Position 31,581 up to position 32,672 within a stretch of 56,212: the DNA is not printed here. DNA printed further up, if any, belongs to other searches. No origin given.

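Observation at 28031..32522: Stand-alone trio of secretion ATPase, platform protein and P-loop-less KaiC/ArlH-like protein, with no filament genes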

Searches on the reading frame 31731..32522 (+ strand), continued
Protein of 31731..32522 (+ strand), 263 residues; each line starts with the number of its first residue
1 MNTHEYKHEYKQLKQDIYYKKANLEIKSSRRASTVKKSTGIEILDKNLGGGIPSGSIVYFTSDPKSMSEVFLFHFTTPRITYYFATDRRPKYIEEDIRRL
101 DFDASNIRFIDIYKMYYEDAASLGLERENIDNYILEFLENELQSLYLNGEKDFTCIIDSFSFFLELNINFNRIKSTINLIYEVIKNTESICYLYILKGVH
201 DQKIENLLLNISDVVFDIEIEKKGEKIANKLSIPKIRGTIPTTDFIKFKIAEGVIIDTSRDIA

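Call 24: search_dna_similar(query=window:31731-32522:+, collection=plasmids, mode=protein, max_evalue=0.001, max_rows=30)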
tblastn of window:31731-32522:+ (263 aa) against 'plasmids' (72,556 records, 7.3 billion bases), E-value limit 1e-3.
Records with a match: 6; places in all: 6; records where one place covers at least 80% of the query: 6.
Best place of each record, by identity: <60% 6.
By first word of the organism name: Salinibaculum 2; Haloferax 2; Halostella 1; Halorarius 1.
By predicted mobility (MOB-suite, as given by PLSDB): non-mobilizable 6.
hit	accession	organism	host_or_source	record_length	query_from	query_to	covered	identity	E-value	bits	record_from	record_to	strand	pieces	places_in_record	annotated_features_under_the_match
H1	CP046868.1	Salinibaculum litoreum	pure culture,isolated from salted brown ...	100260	27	263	90%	29.4%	9e-19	93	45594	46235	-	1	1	record has no annotation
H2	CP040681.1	Halostella pelagica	pure culture,isolated from salted brown ...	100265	27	263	90%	29.4%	9e-19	93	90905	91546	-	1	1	record has no annotation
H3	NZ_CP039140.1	Haloferax mediterranei ATCC 33500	Cell culture,Spain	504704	20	262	92%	28.4%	2e-20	97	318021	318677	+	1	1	hypothetical protein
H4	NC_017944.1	Haloferax mediterranei ATCC 33500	-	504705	20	262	92%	28.4%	2e-20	97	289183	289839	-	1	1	hypothetical protein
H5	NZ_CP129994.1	Salinibaculum sp. KK48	cell culture,sediment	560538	25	263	91%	24.5%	1e-12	75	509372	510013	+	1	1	ATPase domain-containing protein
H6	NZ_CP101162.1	Halorarius halobius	cell culture,salt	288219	33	263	88%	24.8%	3e-8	61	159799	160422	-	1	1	hypothetical protein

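Call 25: get_annotated_region(hit=H3, flank=7000)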
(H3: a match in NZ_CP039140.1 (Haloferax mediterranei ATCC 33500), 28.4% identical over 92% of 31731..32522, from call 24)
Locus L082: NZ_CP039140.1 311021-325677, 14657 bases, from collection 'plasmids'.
description: Haloferax mediterranei ATCC 33500 plasmid pHME505, complete sequence
organism: Haloferax mediterranei ATCC 33500 (NCBI taxid 523841)
taxonomy: Archaea; Euryarchaeota; Halobacteria; Halobacteriales; Haloferacaceae; Haloferax; Haloferax mediterranei; Haloferax mediterranei ATCC 33500
host: -; source: Cell culture,Spain; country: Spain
typing (MOB-suite, as given by PLSDB): non-mobilizable
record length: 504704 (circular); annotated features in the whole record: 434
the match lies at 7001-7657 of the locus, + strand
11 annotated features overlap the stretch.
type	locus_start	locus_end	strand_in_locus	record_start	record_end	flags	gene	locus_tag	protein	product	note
CDS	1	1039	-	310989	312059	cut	-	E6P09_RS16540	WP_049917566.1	hypothetical protein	-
CDS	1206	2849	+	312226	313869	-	-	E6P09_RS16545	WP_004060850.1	PAS domain S-box protein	-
CDS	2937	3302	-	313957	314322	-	-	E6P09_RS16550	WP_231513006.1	VOC family protein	-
CDS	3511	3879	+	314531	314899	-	-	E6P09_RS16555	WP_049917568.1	hypothetical protein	-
CDS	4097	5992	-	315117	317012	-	-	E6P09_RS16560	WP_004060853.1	hypothetical protein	-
CDS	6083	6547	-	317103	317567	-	-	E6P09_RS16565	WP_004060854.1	type IV pilin N-terminal domain-containing protein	-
CDS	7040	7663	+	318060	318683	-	-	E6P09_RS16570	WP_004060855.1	hypothetical protein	-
CDS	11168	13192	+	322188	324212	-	-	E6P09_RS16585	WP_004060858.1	type II secretion system F family protein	-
CDS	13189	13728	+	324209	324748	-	-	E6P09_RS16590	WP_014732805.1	hypothetical protein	-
CDS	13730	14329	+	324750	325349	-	-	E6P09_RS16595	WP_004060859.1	hypothetical protein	-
CDS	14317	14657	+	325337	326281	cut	-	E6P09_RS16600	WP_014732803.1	hypothetical protein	-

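Call 26: get_annotated_region(hit=H5, flank=7000)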
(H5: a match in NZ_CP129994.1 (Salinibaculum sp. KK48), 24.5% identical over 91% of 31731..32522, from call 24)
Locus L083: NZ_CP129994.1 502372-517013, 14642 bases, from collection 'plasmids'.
description: Salinibaculum sp. KK48 plasmid unnamed2, complete sequence
organism: Salinibaculum sp. KK48 (NCBI taxid 3058903)
taxonomy: Archaea; Euryarchaeota; Halobacteria; Halobacteriales; Haloarculaceae; Salinibaculum; Salinibaculum sp. KK48
host: -; source: cell culture,sediment; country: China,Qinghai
typing (MOB-suite, as given by PLSDB): non-mobilizable
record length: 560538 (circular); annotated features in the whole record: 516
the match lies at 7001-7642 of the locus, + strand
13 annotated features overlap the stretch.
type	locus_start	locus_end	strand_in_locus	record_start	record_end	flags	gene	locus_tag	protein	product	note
CDS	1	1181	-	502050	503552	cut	-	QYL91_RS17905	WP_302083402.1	ribonuclease H-like domain-containing protein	-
CDS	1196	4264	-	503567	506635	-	-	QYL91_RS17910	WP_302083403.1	Hsp70 family protein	-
CDS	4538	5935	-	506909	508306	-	-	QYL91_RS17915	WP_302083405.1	DnaJ domain-containing protein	-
CDS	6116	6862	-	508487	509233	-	-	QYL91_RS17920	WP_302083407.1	DNA polymerase sliding clamp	-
CDS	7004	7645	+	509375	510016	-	-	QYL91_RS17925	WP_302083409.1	ATPase domain-containing protein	-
CDS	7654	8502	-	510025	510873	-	-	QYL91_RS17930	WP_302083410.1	hypothetical protein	-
CDS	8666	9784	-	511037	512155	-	-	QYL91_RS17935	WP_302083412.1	hypothetical protein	-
CDS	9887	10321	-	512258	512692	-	hjc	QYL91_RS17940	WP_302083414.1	Holliday junction resolvase Hjc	GO:0006310 - DNA recombination [Evidence IEA]; GO:0006281 - DNA repair [Evidence IEA]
CDS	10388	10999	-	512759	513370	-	-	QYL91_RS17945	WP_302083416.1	metalloprotease family protein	-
CDS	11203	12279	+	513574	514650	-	-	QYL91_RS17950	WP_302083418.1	transcription initiation factor IIB family protein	-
CDS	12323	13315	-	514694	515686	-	-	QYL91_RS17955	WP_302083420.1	A24 family peptidase C-terminal domain-containing protein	-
CDS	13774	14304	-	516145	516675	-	-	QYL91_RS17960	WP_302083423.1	PH domain-containing protein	-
CDS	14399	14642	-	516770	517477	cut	-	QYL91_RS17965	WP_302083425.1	thioredoxin domain-containing protein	-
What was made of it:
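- On a Salinibaculum plasmid an A24-family peptidase gene (possibly a prepilin peptidase) and a TFB gene lie within 6 kb of DUF7125 (call 26).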

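Call 28: find_homologous_proteins(query=L082:7040-7660:+, max_evalue=0.001)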
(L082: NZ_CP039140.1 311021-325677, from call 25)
Query L082:7040-7660:+ (207 aa): 233 proteins with E <= 0.001 among 878 candidates; the best 120 are listed.
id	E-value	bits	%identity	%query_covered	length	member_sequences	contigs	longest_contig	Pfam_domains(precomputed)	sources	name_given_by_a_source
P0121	1.6e-130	451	100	100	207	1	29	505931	PF06745.20,PF23442.2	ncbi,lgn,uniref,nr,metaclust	ncbi:hypothetical protein E6P09_16570 (plasmid) [Haloferax mediterranei ATCC 33500]|uniref:Uncharact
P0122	6.9e-99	348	78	100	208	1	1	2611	PF06745.20,PF23442.2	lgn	-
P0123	6.2e-82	292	67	98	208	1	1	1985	PF06745.20,PF23442.2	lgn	-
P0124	1.1e-81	292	67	99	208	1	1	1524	PF23442.2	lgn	-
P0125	1.2e-81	291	67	99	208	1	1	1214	PF06745.20,PF23442.2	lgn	-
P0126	5.1e-81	289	67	99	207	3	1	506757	PF23442.2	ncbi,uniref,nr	ncbi:hypothetical protein NDI76_15570 [Halogeometricum sp. S1BR25-6]|uniref:Transcriptional regulato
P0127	8.6e-81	289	66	99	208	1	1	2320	PF06745.20,PF23442.2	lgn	-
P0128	1.9e-77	278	63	100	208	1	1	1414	PF06745.20,PF23442.2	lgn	-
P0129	4.3e-77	277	64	100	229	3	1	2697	PF06745.20,PF23442.2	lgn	-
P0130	4.9e-75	270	63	99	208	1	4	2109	PF06745.20,PF23442.2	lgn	-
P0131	1.8e-74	268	63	100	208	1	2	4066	PF06745.20,PF23442.2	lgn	-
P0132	4.9e-74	267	62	99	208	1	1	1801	PF06745.20,PF23442.2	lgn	-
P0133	1.1e-73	265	64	99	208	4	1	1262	PF06745.20,PF23442.2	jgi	jgi:KaiC/GvpD/RAD55 family RecA-like ATPase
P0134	1.1e-72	262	60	99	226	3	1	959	PF06745.20,PF23442.2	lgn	-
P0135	1.4e-71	259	62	99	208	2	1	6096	PF06745.20,PF23442.2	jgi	jgi:KaiC/GvpD/RAD55 family RecA-like ATPase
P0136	6.4e-71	256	57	100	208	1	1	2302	PF06745.20,PF23442.2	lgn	-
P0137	3.8e-70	254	59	100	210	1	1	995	PF23442.2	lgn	-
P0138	2.2e-66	242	55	100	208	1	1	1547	PF06745.20,PF23442.2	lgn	-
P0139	6.7e-57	211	52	99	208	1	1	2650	PF06745.20,PF23442.2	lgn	-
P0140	1.5e-56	210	53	98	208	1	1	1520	PF06745.20,PF23442.2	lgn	-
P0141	2.7e-56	209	54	98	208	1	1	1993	PF06745.20,PF23442.2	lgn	-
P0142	3.8e-55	205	50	99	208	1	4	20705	PF06745.20,PF23442.2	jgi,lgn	jgi:KaiC/GvpD/RAD55 family RecA-like ATPase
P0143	1.4e-54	203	50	98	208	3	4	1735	PF06745.20,PF23442.2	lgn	-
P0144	2.1e-54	203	51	98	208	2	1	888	PF06745.20,PF23442.2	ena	-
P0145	3.8e-53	198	49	99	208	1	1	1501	PF06745.20,PF23442.2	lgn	-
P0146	6.6e-53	198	51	98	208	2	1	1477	PF06745.20,PF23442.2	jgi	jgi:KaiC/GvpD/RAD55 family RecA-like ATPase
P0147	1.1e-52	197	52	98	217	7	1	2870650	PF06745.20,PF23442.2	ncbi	-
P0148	1.9e-52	196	52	99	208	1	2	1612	PF06745.20,PF23442.2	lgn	-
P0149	3.1e-52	195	51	98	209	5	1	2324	PF06745.20,PF23442.2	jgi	jgi:KaiC/GvpD/RAD55 family RecA-like ATPase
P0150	3.2e-52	195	50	99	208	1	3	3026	PF06745.20,PF23442.2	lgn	-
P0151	3.3e-52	195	51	98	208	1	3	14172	PF06745.20,PF23442.2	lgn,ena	-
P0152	4.9e-52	195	49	100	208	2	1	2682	PF06745.20,PF23442.2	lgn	-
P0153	5.1e-52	195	50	99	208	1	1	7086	PF06745.20,PF23442.2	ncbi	-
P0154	1.1e-51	194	51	98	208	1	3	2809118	PF06745.20,PF23442.2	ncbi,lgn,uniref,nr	ncbi:RAD55 family ATPase [Halalkalicoccus jeotgali]|uniref:Uncharacterized protein n=1 Tax=Halalkali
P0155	1.3e-51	193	51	98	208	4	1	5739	PF06745.20,PF23442.2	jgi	jgi:KaiC/GvpD/RAD55 family RecA-like ATPase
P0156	2.0e-51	193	48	98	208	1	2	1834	PF06745.20,PF23442.2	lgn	-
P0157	2.7e-51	192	48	98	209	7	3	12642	PF06745.20,PF23442.2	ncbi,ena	-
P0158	3.4e-51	192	47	99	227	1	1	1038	PF06745.20,PF23442.2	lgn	-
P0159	7.6e-51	191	49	99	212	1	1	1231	PF06745.20,PF23442.2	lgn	-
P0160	1.4e-50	190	51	98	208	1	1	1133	PF06745.20,PF23442.2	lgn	-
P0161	3.4e-50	189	50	99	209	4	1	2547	PF06745.20,PF23442.2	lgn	-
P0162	3.4e-50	189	49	98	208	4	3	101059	PF06745.20,PF23442.2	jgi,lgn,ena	jgi:KaiC/GvpD/RAD55 family RecA-like ATPase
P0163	3.9e-50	189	49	98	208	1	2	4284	PF06745.20,PF23442.2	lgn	-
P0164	4.4e-50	188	50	98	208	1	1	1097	PF06745.20,PF23442.2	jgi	jgi:KaiC/GvpD/RAD55 family RecA-like ATPase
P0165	4.9e-50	188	48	99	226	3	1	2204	PF06745.20,PF23442.2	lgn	-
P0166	1.7e-49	186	49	99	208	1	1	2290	PF06745.20,PF23442.2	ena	-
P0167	2.0e-49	186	47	100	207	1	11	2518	PF06745.20,PF23442.2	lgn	-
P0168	2.8e-49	186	50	98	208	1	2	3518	PF06745.20,PF23442.2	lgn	-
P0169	3.3e-49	186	51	99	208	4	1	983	PF06745.20,PF23442.2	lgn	-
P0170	3.8e-49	185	49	99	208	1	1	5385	PF23442.2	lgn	-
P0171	3.9e-49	185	48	98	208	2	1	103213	PF06745.20,PF23442.2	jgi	jgi:KaiC/GvpD/RAD55 family RecA-like ATPase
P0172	4.3e-49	185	51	99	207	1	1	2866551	PF06745.20,PF23442.2,PF24336.2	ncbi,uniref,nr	ncbi:RAD55 family ATPase [Haladaptatus salinisoli]|uniref:RAD55 family ATPase n=1 Tax=Haladaptatus s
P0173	8.0e-49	184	50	98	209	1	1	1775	PF06745.20,PF23442.2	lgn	-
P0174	9.3e-49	184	49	99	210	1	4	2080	PF06745.20,PF23442.2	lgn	-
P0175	9.5e-49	184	46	99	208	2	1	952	PF06745.20,PF23442.2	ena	-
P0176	1.6e-48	183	50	98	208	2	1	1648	PF06745.20,PF23442.2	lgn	-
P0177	2.3e-48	183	49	99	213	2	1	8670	PF23442.2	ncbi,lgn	-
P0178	2.8e-48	183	47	98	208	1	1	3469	PF06745.20,PF23442.2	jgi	jgi:KaiC/GvpD/RAD55 family RecA-like ATPase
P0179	3.0e-48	182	48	98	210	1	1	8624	PF06745.20,PF23442.2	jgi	-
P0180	3.1e-48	182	48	96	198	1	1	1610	PF06745.20,PF23442.2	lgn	-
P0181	3.2e-48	182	48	98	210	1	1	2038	PF06745.20,PF23442.2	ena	-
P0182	3.7e-48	182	47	99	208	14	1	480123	PF06745.20,PF23442.2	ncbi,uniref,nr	ncbi:RAD55 family ATPase [Natranaeroarchaeum aerophilus]|uniref:Transcriptional regulator n=1 Tax=Na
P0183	4.2e-48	182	49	100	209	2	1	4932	PF06745.20,PF23442.2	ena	-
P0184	5.1e-48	182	47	99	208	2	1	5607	PF06745.20,PF23442.2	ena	-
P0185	6.0e-48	181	47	98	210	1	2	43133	PF06745.20,PF23442.2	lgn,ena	-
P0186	7.0e-48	181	47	98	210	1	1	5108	PF06745.20,PF23442.2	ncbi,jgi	-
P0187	8.1e-48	181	48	98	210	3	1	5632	PF06745.20,PF23442.2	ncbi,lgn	ncbi:MAG: RAD55 family ATPase [Halohasta sp.]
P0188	8.7e-48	181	47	98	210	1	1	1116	PF06745.20,PF23442.2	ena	-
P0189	1.0e-47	181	49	99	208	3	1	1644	PF06745.20,PF23442.2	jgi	jgi:hypothetical protein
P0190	1.3e-47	180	47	98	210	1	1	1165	PF06745.20,PF23442.2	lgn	-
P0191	1.3e-47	180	48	98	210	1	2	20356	PF06745.20,PF23442.2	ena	-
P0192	1.4e-47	180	48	98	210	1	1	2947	PF06745.20,PF23442.2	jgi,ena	-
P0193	1.4e-47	180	48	99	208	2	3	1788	PF06745.20,PF23442.2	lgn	-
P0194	1.5e-47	180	49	98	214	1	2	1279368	PF06745.20,PF23442.2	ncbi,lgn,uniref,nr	ncbi:RecA-superfamily ATPase, KaiC/GvpD/RAD55 family [Natronoarchaeum philippinense]|uniref:RecA-sup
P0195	2.2e-47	180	47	99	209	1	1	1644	PF06745.20,PF23442.2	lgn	-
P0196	2.3e-47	180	47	100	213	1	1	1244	PF06745.20,PF23442.2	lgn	-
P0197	2.5e-47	179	47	98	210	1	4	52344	PF06745.20,PF23442.2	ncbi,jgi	-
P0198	2.5e-47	179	46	99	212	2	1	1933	PF06745.20,PF23442.2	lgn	-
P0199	3.0e-47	179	47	99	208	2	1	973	PF06745.20,PF23442.2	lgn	-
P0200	3.2e-47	179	49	95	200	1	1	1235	PF06745.20,PF23442.2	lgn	-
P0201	3.5e-47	179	47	97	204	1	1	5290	PF06745.20,PF23442.2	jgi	-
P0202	3.7e-47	179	48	98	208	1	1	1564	PF06745.20,PF23442.2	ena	-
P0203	4.0e-47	179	47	98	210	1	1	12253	PF06745.20,PF23442.2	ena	-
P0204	4.0e-47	179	45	99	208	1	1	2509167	PF06745.20,PF23442.2,PF24336.2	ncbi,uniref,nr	ncbi:RAD55 family ATPase [Halobacterium zhouii]|uniref:RAD55 family ATPase n=1 Tax=Halobacterium zho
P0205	4.1e-47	179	47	98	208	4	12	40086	PF06745.20,PF23442.2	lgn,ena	-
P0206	4.2e-47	179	48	100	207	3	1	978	PF06745.20,PF23442.2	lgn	-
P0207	4.4e-47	179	47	98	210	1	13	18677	PF06745.20,PF23442.2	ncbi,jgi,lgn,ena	-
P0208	4.7e-47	179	47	98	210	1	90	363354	PF06745.20,PF23442.2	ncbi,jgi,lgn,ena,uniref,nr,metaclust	ncbi:RAD55 family ATPase [Halohasta litorea]|jgi:KaiC/GvpD/RAD55 family RecA-like ATPase|uniref:RAD5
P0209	5.2e-47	178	48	99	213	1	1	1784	PF06745.20,PF23442.2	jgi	jgi:KaiC/GvpD/RAD55 family RecA-like ATPase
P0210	5.6e-47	178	47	98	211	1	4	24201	PF06745.20,PF23442.2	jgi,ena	-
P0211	6.1e-47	178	48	99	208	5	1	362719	PF06745.20,PF23442.2,PF24336.2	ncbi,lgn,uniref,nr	ncbi:RAD55 family ATPase [Halobacterium sp. KA-6]|uniref:RAD55 family ATPase n=1 Tax=Halobacterium s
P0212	7.7e-47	178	46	98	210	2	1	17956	PF06745.20,PF23442.2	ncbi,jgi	-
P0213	8.2e-47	178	46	98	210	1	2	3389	PF06745.20,PF23442.2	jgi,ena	-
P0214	8.8e-47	178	47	99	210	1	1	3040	PF06745.20,PF23442.2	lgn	-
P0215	8.9e-47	178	47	98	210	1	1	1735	PF06745.20,PF23442.2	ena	-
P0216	9.7e-47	178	47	98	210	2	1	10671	PF06745.20,PF23442.2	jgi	-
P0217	1.5e-46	177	47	98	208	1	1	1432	PF06745.20,PF23442.2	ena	-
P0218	1.8e-46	177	47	98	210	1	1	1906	PF06745.20,PF23442.2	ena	-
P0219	1.9e-46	177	48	99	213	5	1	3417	PF06745.20,PF23442.2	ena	-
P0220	1.9e-46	177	44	99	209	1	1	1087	PF06745.20,PF23442.2,PF24336.2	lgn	-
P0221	2.3e-46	176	47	98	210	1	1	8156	PF06745.20,PF23442.2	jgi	jgi:KaiC/GvpD/RAD55 family RecA-like ATPase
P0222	3.0e-46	176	46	98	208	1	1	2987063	PF06745.20,PF23442.2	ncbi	-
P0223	3.1e-46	176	48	99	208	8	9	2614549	PF06745.20,PF23442.2,PF24336.2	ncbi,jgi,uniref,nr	ncbi:uncharacterized protein HHUB_2611 [Halobacterium hubeiense]|uniref:KaiC domain protein n=2 Tax=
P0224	3.3e-46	176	47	98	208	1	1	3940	PF06745.20,PF23442.2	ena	-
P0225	3.5e-46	176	48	99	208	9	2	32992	PF06745.20,PF23442.2,PF24336.2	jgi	jgi:KaiC/GvpD/RAD55 family RecA-like ATPase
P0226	4.3e-46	175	48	98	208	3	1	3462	PF06745.20,PF23442.2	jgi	-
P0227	4.7e-46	175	44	99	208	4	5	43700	PF06745.20,PF23442.2,PF24336.2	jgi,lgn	jgi:KaiC/GvpD/RAD55 family RecA-like ATPase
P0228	5.2e-46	175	47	98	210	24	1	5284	PF06745.20,PF23442.2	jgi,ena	-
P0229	6.2e-46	175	47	100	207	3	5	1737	PF06745.20,PF23442.2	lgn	-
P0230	7.0e-46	175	47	99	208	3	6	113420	PF06745.20,PF23442.2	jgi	jgi:KaiC/GvpD/RAD55 family RecA-like ATPase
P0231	8.9e-46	174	47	98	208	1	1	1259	PF06745.20,PF23442.2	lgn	-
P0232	9.1e-46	174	46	99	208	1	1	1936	PF06745.20,PF23442.2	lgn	-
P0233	9.2e-46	174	47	97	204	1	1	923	PF06745.20,PF23442.2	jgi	-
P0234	1.0e-45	174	47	100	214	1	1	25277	PF06745.20,PF23442.2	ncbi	-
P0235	1.1e-45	174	47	100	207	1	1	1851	PF06745.20,PF23442.2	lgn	-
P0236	1.3e-45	174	47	98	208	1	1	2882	PF06745.20,PF23442.2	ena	-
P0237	1.4e-45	174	46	98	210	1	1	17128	PF06745.20,PF23442.2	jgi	jgi:KaiC/GvpD/RAD55 family RecA-like ATPase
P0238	1.5e-45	174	49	98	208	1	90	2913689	PF06745.20,PF23442.2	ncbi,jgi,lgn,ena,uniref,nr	ncbi:transcriptional regulator [Halolamina sp.]|jgi:KaiC/GvpD/RAD55 family RecA-like ATPase|uniref:R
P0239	1.6e-45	174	47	100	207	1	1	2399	PF06745.20,PF23442.2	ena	-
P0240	1.7e-45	173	45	100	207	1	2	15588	PF23442.2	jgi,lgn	-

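Call 29: find_encoding_contigs(protein=P0223, flank=7000, max_places=2)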
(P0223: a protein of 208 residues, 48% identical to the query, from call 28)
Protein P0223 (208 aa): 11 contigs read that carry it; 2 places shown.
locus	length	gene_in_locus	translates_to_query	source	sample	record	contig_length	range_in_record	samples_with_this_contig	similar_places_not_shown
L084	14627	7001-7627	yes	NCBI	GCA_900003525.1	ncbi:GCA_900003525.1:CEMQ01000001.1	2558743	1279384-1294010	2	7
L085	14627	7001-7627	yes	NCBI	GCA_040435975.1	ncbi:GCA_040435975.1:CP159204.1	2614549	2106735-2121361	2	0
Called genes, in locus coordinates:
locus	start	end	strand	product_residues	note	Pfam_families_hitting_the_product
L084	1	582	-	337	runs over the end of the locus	PF03706:LPG_synthase_TM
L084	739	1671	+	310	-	-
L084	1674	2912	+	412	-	PF00884:Sulfatase, PF01663:Phosphodiest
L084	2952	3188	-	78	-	-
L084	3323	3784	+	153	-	PF00583:Acetyltransf_1, PF13673:Acetyltransf_10, PF13508:Acetyltransf_7, PF24553:Rv0428c_C (weak)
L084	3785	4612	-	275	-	-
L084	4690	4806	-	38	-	-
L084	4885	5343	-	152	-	PF01948:PyrI, PF02748:PyrI_C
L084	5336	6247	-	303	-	PF02729:OTCace_N, PF00185:OTCace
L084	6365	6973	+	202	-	PF01656:CbiA, PF09140:MipZ (weak), PF10609:ParA (faint), PF13614:AAA_31 (weak)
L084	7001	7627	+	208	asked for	PF06745:ATPase (faint), PF23442:DUF7125, PF24336:DUF7504 (weak)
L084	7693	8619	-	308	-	PF22199:FKBP26_IF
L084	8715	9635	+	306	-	PF00589:Phage_integrase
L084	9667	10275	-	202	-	PF24838:8xMP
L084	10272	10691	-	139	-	PF08937:ThsB_TIR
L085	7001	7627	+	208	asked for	PF06745:ATPase (faint), PF23442:DUF7125, PF24336:DUF7504 (weak)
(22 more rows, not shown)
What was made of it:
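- Tried and rejected: In Halobacterium hubeiense the DUF7125 gene stands alone after a ParA-like gene, away from any PilB/PilC (call 29).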

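Call 30: find_encoding_contigs(protein=P0208, flank=7000, max_places=2)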
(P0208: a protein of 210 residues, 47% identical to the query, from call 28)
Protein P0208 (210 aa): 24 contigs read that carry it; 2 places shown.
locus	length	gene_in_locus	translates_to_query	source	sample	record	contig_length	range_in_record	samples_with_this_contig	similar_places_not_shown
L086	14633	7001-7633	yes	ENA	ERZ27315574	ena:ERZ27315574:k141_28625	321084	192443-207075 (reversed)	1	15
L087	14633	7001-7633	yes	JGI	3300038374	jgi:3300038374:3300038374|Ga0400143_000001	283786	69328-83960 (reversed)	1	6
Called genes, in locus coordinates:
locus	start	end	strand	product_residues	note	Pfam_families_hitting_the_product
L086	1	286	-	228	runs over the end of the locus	PF01966:HD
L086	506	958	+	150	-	PF04659:Arch_fla_DE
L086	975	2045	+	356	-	PF06723:MreB_Mbl (faint), PF25229:Salactin, PF25216:Volactin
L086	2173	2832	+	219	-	PF02230:Abhydrolase_2, PF01738:DLH, PF00326:Peptidase_S9 (faint)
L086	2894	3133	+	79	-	-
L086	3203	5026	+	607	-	PF17874:TPR_MalT (faint), PF07719:TPR_2 (faint), PF13181:TPR_8 (faint), PF13424:TPR_12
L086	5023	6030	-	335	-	PF01699:Na_Ca_ex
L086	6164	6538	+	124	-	PF06133:Com_YlbF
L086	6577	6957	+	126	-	-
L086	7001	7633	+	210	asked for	PF23442:DUF7125, PF06745:ATPase (weak)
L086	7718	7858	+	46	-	-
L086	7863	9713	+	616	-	PF00939:Na_sulph_symp, PF03600:CitMHS, PF02080:TrkA_C, PF00939:Na_sulph_symp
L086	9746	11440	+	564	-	PF00072:Response_reg, PF00512:HisKA, PF02518:HATPase_c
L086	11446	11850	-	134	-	PF00903:Glyoxalase, PF13669:Glyoxalase_4 (weak)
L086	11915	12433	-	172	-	-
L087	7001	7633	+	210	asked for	PF23442:DUF7125, PF06745:ATPase (weak)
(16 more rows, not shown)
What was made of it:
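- In Halobacterium hubeiense and Halohasta it stands alone (calls 29, 30).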
